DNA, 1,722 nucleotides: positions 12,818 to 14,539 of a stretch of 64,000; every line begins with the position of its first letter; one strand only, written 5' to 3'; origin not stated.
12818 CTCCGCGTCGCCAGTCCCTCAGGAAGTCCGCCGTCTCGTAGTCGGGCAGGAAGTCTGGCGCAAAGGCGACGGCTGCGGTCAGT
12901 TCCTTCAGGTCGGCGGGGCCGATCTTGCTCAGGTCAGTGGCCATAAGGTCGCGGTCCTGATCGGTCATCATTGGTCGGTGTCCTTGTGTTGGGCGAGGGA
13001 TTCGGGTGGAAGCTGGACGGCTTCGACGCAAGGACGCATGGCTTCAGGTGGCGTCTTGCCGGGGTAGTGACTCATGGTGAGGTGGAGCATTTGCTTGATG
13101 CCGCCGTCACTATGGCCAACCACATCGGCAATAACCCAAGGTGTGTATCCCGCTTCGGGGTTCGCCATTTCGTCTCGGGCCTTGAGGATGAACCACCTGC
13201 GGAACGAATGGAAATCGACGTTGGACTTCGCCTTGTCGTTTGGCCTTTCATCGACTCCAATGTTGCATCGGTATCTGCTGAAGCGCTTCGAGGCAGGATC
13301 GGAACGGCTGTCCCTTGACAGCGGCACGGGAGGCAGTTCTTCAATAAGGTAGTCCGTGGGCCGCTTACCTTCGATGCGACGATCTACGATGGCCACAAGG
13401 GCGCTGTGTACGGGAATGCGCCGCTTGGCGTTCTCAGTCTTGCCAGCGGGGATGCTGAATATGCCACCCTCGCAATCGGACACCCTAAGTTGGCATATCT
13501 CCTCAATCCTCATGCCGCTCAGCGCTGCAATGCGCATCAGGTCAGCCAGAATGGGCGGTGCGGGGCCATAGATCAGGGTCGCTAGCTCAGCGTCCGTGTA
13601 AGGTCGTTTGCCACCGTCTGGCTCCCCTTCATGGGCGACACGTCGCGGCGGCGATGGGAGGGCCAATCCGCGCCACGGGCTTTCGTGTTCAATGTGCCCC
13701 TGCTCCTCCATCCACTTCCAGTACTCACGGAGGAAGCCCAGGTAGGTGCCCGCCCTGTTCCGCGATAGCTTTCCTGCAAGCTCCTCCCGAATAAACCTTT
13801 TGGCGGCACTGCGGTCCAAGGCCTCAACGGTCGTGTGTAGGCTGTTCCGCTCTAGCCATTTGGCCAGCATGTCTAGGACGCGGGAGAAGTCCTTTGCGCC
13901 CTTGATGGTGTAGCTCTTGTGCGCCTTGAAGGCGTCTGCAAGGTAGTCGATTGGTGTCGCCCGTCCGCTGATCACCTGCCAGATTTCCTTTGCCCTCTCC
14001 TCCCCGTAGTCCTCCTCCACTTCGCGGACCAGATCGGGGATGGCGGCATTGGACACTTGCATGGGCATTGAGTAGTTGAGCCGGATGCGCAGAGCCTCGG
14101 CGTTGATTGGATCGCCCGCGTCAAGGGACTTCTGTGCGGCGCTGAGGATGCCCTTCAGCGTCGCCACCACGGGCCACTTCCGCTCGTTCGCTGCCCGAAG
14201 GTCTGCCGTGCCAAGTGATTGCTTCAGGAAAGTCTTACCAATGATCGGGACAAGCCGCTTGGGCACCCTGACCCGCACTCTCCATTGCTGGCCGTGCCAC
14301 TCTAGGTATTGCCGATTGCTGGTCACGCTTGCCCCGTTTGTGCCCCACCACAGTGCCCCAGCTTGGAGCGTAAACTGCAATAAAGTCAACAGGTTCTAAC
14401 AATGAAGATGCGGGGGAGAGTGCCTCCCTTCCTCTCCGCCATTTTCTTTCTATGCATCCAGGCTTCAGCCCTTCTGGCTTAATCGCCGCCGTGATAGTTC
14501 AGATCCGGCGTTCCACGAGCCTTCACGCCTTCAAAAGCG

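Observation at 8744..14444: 5.7-kb integrative island in tRNA-Ser(GCU) bounded by exact 20-bp repeats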

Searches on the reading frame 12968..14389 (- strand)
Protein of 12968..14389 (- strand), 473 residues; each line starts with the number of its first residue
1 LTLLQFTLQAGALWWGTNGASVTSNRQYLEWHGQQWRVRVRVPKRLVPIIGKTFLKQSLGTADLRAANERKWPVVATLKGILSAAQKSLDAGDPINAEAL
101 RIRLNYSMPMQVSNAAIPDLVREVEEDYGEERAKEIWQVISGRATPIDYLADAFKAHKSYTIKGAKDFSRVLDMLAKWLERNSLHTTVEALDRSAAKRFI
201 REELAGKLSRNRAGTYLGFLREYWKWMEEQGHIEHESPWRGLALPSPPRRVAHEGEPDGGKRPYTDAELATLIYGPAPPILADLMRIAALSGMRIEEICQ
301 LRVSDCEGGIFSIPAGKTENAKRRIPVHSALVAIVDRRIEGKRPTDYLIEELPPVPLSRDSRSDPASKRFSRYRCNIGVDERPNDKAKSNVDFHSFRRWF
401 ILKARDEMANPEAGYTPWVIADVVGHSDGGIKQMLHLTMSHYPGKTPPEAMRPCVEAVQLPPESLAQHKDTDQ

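Call 7: search_protein_families(library=pfam, proteins=[window:12968-14389:-], max_evalue=0.1)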
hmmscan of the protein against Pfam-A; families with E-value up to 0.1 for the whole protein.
window:12968-14389:- (473 aa): 2 families
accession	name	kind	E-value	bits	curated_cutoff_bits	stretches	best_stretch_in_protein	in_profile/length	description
PF20172.3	DUF6538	-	6.4e-11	42.2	27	1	29-84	2-57/60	Domain of unknown function (DUF6538)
PF00589.27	Phage_integrase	-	1.8e-08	34.8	27.1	1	283-428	26-158/172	Phage integrase family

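Call 10: find_encoding_contigs(protein=window:12968-14389:-, flank=10000, max_places=10)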
Protein window:12968-14389:- (473 aa): no gene with exactly this product is on record in the collection.

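Call 18: find_homologous_proteins(query=window:12968-14389:-, max_evalue=1e-20)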
Query window:12968-14389:- (473 aa): 428 proteins with E <= 1e-20 among 8000 candidates; the best 120 are listed.
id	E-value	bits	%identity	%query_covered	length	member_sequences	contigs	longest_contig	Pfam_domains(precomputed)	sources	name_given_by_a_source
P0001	4.7e-292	987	100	91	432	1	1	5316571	PF20172.4,PF00589.28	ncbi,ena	-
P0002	8.6e-147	508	53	93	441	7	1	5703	PF20172.4,PF00589.28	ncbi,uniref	ncbi:tyrosine-type recombinase/integrase [Mesorhizobium sp. M1329]|uniref:tyrosine-type recombinase/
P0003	2.7e-146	506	53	92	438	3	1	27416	PF20172.4,PF00589.28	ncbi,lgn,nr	ncbi:MAG: hypothetical protein E5Y51_05570 [Mesorhizobium sp.]|nr:MAG: hypothetical protein E5Y51_05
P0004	6.9e-146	505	54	93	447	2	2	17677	PF20172.4,PF00589.28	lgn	-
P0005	1.3e-145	504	52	93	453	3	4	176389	PF20172.4,PF00589.28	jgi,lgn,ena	-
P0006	2.1e-145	503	54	92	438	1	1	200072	PF20172.4,PF00589.28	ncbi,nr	ncbi:MAG: tyrosine-type recombinase/integrase [Rhizobiaceae bacterium]|nr:tyrosine-type recombinase/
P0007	3.8e-145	502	53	94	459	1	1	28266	PF20172.4,PF00589.28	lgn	-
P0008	3.8e-145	502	54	92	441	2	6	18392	PF20172.4,PF00589.28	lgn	-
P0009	4.3e-145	502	55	92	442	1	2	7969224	PF20172.4,PF00589.28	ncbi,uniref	ncbi:DUF6538 domain-containing protein [Mesorhizobium kowhaii]|uniref:DUF6538 domain-containing prot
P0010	2.1e-144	500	53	92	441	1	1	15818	PF20172.4,PF00589.28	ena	-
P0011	2.8e-144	500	52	93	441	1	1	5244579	PF20172.4,PF00589.28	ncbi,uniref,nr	ncbi:DUF6538 domain-containing protein [Hoeflea sp. 108]|uniref:DUF6538 domain-containing protein n=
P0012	8.9e-143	495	52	92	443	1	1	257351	PF20172.4,PF00589.28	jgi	jgi:integrase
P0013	1.8e-142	494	52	97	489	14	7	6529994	PF20172.4,PF00589.28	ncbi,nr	ncbi:hypothetical protein CK217_04785 [Mesorhizobium loti]|nr:hypothetical protein BAE42_03200 [Meso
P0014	2.3e-142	493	52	93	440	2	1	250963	PF20172.4,PF00589.28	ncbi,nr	ncbi:DUF6538 domain-containing protein [Pseudaminobacter soli (ex Li et al. 2025)]|nr:DUF6538 domain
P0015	6.2e-142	492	52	93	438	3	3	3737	PF20172.4,PF00589.28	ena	-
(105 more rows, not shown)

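Call 19: find_encoding_contigs(protein=P0001, flank=10000, max_places=5)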
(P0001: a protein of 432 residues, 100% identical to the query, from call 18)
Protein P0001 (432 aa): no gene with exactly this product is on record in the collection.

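Call 20: find_encoding_contigs(protein=P0011, flank=10000, max_places=4)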
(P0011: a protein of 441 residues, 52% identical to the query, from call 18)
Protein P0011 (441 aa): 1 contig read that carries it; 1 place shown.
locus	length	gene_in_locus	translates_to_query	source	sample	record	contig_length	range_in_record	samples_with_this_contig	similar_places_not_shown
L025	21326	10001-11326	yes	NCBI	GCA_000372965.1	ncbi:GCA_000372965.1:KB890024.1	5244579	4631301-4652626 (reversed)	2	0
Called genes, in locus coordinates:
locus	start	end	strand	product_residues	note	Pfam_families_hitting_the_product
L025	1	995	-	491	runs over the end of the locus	PF22039:HUTI_composite_bact (weak), PF01979:Amidohydro_1, PF07969:Amidohydro_3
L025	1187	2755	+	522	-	PF00496:SBP_bac_5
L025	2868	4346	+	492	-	PF01979:Amidohydro_1, PF07969:Amidohydro_3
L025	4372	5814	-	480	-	PF01979:Amidohydro_1, PF07969:Amidohydro_3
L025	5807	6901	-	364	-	PF00528:BPD_transp_1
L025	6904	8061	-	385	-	PF00528:BPD_transp_1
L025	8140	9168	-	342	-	PF00497:SBP_bac_3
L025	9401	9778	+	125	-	-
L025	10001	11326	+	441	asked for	PF20172:DUF6538, PF00589:Phage_integrase (weak)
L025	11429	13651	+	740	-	-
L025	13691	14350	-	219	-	-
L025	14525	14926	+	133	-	-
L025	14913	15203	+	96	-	-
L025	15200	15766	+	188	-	PF00239:Resolvase, PF02796:HTH_7 (weak)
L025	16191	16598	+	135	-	-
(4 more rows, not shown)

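Call 21: find_encoding_contigs(protein=P0009, flank=10000, max_places=4)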
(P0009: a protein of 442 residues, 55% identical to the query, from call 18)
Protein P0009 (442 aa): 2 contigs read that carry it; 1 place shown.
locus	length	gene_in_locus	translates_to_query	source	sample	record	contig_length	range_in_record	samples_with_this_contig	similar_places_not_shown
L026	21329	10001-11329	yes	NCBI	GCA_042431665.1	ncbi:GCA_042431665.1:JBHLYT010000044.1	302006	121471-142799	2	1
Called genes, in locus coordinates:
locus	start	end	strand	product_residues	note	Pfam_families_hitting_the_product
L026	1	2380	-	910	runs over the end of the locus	PF02702:KdpD, PF00582:Usp, PF13493:DUF4118, PF13492:GAF_3, PF13185:GAF_2 (weak), PF00512:HisKA, PF02518:HATPase_c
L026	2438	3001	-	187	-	PF02669:KdpC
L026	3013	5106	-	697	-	PF00122:E1-E2_ATPase, PF00702:Hydrolase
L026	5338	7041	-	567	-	PF03814:KdpA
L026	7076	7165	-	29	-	PF09604:Potass_KdpF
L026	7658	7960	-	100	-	PF06169:DUF982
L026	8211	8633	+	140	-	-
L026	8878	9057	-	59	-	-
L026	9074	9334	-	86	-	-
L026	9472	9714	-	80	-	-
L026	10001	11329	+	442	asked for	PF20172:DUF6538, PF00589:Phage_integrase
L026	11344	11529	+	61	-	-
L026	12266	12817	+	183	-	PF00239:Resolvase, PF02796:HTH_7 (weak), PF13384:HTH_23 (weak)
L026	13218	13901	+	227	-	PF14163:SieB (weak)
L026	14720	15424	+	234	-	-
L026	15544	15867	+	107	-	-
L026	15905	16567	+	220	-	PF01625:PMSR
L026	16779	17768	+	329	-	PF02608:Bmp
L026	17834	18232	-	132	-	-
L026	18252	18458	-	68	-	PF04102:SlyX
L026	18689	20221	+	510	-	PF00005:ABC_tran, PF13304:AAA_21 (faint), PF00005:ABC_tran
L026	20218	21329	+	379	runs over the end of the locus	PF02653:BPD_transp_2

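Call 27: find_related_loci(query=A1, collection=metagenome_contigs, flank=8000)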
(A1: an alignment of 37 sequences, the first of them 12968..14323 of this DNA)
Query A1 (451 aa) in metagenome_contigs; peptide patterns used: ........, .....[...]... (x = any residue, [..] = any of these).
323 stretches matched a pattern; 211 encode a relative of the query (tblastn E <= 1e-3); the best 80 are kept; 80 distinct loci.
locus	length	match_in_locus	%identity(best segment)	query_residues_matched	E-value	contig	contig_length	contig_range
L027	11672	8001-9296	54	4-439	6e-151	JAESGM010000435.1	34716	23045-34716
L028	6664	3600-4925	52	3-439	3e-150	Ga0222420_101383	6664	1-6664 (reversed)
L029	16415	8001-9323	51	4-439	2e-145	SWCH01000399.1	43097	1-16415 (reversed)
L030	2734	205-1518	50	1-441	2e-150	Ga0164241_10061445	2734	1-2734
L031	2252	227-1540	53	2-439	3e-151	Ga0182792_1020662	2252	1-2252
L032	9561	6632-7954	50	2-440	2e-135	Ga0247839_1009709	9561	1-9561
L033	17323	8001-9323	50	2-440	2e-135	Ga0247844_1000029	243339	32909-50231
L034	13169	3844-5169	52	3-439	7e-150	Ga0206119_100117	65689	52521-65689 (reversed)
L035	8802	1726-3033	50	1-439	2e-129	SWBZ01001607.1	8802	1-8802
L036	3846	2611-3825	52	33-439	7e-131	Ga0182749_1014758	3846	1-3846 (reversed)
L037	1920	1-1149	50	65-445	2e-122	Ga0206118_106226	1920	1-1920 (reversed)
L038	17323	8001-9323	51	4-439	2e-145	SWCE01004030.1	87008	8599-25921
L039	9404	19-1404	43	3-439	7e-104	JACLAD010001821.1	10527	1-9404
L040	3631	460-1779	43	5-439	2e-98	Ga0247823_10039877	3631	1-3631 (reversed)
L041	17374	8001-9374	41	6-441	5e-96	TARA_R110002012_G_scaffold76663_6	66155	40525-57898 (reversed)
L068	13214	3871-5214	35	3-442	3e-69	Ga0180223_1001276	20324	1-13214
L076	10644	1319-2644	38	1-440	5e-68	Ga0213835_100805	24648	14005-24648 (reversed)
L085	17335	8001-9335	36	2-439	2e-65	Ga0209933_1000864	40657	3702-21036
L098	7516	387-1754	35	2-439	1e-62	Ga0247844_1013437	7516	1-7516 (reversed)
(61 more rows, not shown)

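Call 47: search_protein_families(library=ncbifam, proteins=[window:12968-14323:-], max_evalue=1)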
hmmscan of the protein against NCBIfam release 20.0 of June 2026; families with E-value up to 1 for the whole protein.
window:12968-14323:- (451 aa): 6 families
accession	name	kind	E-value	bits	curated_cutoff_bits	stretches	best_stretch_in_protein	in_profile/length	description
TIGR02224.1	recomb_XerC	equivalog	8.7e-07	28.6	335.15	1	131-315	6-186/295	tyrosine recombinase XerC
TIGR02225.1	recomb_XerD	equivalog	7.1e-05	22.3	329.6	2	132-214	7-86/290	site-specific tyrosine recombinase XerD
NF001399.0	PRK00283.1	subfamily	9.4e-05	21.8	279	1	127-321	11-198/300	tyrosine recombinase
NF040815.2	recomb_XerA_Arch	equivalog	0.00033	20.3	220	1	141-384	15-228/263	site-specific tyrosine recombinase/integron integrase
NF002331.0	PRK01287.1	subfamily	0.019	13.9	371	1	185-322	94-228/365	site-specific tyrosine recombinase XerC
TIGR02249.1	integrase_gron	subfamily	0.22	10.8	265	0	269-312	128-172/315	integron integrase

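Call 71: find_related_loci(query=A1, collection=viral_contigs, flank=9000)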
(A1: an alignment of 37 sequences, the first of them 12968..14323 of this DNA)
Query A1 (451 aa) in viral_contigs; peptide patterns used: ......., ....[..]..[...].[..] (x = any residue, [..] = any of these).
68 stretches matched a pattern; 5 encode a relative of the query (tblastn E <= 1e-3); 5 distinct loci.
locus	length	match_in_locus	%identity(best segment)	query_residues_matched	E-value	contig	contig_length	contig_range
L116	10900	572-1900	51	2-439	2e-139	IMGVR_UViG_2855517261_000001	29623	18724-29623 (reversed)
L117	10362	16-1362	34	1-439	2e-63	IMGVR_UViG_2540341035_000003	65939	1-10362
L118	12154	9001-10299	32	1-439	5e-57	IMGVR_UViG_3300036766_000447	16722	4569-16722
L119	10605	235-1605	33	6-440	4e-56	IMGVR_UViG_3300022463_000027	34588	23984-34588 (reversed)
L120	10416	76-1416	29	6-440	5e-44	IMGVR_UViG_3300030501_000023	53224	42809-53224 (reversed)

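Call 78: search_protein_families(library=pfam, proteins=[L076:2871-3992:+, L076:4115-5233:-, L098:2232-2984:+, L098:5958-6923:-, L085:9581-10369:-, L085:12823-14115:+, L068:5253-6869:-, L068:8591-9559:-, L068:10265-11758:+, L068:12057-12791:+], max_evalue=0.001)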
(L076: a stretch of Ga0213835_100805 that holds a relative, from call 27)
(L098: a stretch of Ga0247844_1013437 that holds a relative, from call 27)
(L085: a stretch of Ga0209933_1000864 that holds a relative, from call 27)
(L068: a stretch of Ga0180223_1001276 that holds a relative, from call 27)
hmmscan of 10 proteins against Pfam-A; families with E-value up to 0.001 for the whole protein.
L076:2871-3992:+ (373 aa): 2 families
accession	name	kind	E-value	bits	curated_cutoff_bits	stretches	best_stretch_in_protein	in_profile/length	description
PF13481.12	AAA_25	-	4.4e-29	101.9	27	1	30-224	4-195/195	AAA domain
PF06745.19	ATPase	-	0.00056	19.8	26.6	0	60-234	19-178/231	KaiC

L076:4115-5233:- (372 aa): 4 families
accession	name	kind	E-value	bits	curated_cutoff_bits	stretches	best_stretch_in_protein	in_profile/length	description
PF04471.18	Mrr_cat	-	1.1e-32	113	21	1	233-347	3-115/115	Restriction endonuclease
PF14338.12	Mrr_N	-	3.4e-16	59.6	29.5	1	82-164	4-84/87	Mrr N-terminal domain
PF22722.2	NA-iREase1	-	3.1e-10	40.4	27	1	239-344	1-105/106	NACHT-associated inactive Restriction Endonuclease 1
PF10356.15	RRG7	-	0.00012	22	22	0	279-305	85-111/185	Required for respiratory growth protein 7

L098:2232-2984:+ (250 aa): 0 families

L098:5958-6923:- (321 aa): 0 families

L085:9581-10369:- (262 aa): 1 family
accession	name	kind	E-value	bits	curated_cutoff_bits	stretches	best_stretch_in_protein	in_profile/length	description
PF18734.6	HEPN_AbiU2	-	4e-09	36.6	26.8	1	48-234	20-193/193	AbiU2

L085:12823-14115:+ (430 aa): 0 families

L068:5253-6869:- (538 aa): 1 family
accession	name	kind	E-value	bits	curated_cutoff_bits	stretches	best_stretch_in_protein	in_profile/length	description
PF04326.19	SLFN_AlbA_2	-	1.4e-14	55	25.3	1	142-276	1-117/118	Schlafen, AlbA_2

L068:8591-9559:- (322 aa): 0 families

L068:10265-11758:+ (497 aa): 2 families
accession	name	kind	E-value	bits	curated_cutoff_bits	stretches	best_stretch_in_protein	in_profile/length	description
PF13365.12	Trypsin_2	-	7.1e-27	95.4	27.6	1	296-428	1-144/144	Trypsin-like peptidase domain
PF00089.32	Trypsin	-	3.6e-10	40.5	20.6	1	296-432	27-198/220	Trypsin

L068:12057-12791:+ (244 aa): 2 families
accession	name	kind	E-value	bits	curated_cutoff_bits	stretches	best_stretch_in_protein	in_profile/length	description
PF08239.17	SH3_3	-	3.3e-07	30.8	27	1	96-146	3-53/54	Bacterial SH3 domain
PF06347.19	SH3_4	-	3.5e-06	27.1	24.1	1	94-147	3-55/56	Bacterial SH3 domain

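Call 79: search_protein_families(library=padloc, proteins=[L076:2871-3992:+, L076:4115-5233:-, L098:2232-2984:+, L098:5958-6923:-, L085:9581-10369:-, L085:12823-14115:+, L068:5253-6869:-, L068:8591-9559:-, L068:10265-11758:+, L026:13218-13901:+], max_evalue=0.001)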
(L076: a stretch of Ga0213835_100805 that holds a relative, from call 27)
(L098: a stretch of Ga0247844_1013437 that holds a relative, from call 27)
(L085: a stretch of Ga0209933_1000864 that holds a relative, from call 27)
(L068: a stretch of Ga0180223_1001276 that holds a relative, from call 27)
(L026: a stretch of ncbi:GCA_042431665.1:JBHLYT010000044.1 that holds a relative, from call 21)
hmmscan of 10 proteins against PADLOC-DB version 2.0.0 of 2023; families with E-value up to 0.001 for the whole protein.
L076:2871-3992:+ (373 aa): 1 family
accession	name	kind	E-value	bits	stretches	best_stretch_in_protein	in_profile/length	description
PDLC04140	mad8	-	0.00011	19.9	0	58-130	25-70/314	mads_8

L076:4115-5233:- (372 aa): 10 families
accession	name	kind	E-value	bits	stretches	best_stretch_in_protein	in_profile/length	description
PDLC03657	mREase_IV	-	3.1e-29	100.3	1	84-360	11-305/317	Type IV methyl-directed restriction enzyme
PDLC04796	PDC-S02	-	2.1e-27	94.1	1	219-370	228-380/390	-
PDLC04806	PDC-S02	-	3.1e-26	90.4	1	210-363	161-316/324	-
PDLC04819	PDC-S02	-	4.4e-14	50.4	1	227-348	189-307/334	-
PDLC03663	mREase_IV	-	6.2e-09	33.1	1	230-350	408-526/544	Type IV methyl-directed restriction enzyme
PDLC04815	PDC-S02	-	2e-08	31.9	1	205-348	175-319/346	-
PDLC00631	ZorD1|ZorD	-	8.4e-07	25.1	1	228-352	942-1065/1071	"SWI2/SNF2 helicase, Mrr-like nuclease"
PDLC03203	mREase_II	-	2.9e-06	24.7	1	249-351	269-375/393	Type II methyl-directed restriction enzyme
PDLC03852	LmuA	-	2.4e-05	22.5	1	231-287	15-74/336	-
PDLC03206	mREase_II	-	0.00041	17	1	241-348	284-397/434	Type II methyl-directed restriction enzyme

L098:2232-2984:+ (250 aa): 0 families

L098:5958-6923:- (321 aa): 0 families

L085:9581-10369:- (262 aa): 0 families

L085:12823-14115:+ (430 aa): 0 families

L068:5253-6869:- (538 aa): 0 families

L068:8591-9559:- (322 aa): 0 families

L068:10265-11758:+ (497 aa): 4 families
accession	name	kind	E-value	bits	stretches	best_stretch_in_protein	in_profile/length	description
PDLC02960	RT-Protease_XI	-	1.1e-20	72.1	1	294-432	348-486/506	single gene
PDLC02959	RT-Protease_XI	-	5.3e-20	69.8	1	291-432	347-489/510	single gene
PDLC04593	PDC-M35A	-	2.3e-11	41.9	1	293-429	20-178/216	-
PDLC03855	LmuA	-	1.1e-05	22.9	1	295-429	16-167/425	-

L026:13218-13901:+ (227 aa): 0 families

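Call 98: list_cluster_members(proteins=[P0001, P0121, P0241])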
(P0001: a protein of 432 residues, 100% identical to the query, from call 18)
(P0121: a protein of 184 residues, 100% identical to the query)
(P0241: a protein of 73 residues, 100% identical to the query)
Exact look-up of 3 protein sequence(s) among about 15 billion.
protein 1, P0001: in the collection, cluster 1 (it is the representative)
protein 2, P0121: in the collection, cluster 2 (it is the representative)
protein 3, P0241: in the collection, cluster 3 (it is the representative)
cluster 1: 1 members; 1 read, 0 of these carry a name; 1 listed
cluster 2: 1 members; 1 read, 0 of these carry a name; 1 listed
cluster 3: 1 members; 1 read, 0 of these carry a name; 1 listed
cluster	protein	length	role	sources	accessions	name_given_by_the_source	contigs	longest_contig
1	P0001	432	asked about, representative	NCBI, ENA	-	-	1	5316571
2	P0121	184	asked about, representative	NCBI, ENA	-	-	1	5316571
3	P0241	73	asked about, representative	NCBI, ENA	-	-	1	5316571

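Call 100: search_protein_families(library=pfam, proteins=[L116:2453-2830:+, L116:3499-7026:+, L116:7081-8850:+, L116:8904-9509:+, L116:9493-10788:+], max_evalue=0.001)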
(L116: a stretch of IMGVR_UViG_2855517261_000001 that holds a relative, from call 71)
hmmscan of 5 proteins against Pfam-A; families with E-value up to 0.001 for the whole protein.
L116:2453-2830:+ (125 aa): 0 families

L116:3499-7026:+ (1175 aa): 1 family
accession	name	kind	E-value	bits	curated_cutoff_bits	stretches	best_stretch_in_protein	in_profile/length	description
PF24114.1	DUF7388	-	6.9e-05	22.9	27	1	153-229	150-226/251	Family of unknown function (DUF7388)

L116:7081-8850:+ (589 aa): 0 families

L116:8904-9509:+ (201 aa): 0 families

L116:9493-10788:+ (431 aa): 0 families
